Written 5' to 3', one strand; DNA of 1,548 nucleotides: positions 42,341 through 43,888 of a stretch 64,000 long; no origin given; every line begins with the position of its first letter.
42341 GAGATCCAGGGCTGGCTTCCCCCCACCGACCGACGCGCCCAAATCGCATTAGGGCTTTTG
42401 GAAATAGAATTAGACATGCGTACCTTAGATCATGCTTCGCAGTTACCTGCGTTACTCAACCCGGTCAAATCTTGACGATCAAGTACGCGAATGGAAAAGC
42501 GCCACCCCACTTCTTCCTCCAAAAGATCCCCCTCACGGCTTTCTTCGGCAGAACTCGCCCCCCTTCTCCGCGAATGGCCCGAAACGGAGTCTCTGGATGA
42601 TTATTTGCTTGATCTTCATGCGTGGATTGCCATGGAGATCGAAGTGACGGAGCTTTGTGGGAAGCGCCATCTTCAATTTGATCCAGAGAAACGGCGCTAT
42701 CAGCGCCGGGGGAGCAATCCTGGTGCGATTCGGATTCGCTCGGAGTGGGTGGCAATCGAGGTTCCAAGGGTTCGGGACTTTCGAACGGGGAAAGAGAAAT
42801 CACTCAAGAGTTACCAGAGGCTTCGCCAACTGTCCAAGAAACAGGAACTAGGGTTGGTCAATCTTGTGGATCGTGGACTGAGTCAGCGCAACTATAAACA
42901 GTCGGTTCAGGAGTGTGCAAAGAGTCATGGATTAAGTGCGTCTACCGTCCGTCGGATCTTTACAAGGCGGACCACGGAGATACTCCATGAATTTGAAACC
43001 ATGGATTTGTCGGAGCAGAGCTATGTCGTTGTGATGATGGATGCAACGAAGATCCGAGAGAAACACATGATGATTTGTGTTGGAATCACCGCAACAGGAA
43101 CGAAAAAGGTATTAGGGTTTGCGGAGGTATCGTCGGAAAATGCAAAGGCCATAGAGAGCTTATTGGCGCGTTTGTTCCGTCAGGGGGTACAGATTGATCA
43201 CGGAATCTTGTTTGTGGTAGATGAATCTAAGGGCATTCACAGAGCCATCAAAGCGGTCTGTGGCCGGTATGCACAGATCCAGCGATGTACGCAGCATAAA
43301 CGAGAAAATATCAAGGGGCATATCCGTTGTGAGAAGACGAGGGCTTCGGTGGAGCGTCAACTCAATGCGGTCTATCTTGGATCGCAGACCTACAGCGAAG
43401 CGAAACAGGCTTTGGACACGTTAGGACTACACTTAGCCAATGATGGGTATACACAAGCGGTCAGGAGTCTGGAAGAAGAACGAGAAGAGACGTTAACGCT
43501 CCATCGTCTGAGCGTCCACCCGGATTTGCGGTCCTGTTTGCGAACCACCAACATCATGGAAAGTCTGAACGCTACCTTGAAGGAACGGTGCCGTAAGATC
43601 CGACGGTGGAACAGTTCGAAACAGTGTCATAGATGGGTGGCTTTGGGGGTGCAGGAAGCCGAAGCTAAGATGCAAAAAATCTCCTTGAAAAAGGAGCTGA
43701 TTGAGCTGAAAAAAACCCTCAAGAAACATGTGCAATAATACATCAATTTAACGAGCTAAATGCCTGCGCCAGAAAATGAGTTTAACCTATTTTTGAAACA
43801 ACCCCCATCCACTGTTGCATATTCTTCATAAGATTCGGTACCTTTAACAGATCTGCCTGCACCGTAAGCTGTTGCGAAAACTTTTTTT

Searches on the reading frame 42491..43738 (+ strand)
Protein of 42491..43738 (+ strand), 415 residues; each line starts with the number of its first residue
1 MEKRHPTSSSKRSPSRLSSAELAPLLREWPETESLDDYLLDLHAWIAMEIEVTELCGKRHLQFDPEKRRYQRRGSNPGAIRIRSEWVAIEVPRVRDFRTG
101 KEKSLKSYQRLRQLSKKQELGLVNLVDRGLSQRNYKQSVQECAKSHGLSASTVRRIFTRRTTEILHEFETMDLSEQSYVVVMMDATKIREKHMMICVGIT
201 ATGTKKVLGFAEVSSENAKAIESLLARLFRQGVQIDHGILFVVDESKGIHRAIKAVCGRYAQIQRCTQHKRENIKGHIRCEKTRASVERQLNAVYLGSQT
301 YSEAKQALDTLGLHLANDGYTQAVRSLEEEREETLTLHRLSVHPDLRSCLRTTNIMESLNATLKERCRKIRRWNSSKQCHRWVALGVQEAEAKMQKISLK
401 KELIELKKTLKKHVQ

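Call 69: search_protein_families(library=pfam, proteins=[window:42491-43738:+], max_evalue=0.0001)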
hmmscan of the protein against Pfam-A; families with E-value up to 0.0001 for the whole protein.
window:42491-43738:+ (415 aa): 1 family
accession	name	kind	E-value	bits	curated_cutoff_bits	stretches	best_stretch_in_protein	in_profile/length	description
PF00872.24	Transposase_mut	-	3.8e-38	131.8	21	1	47-391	37-373/379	Transposase, Mutator family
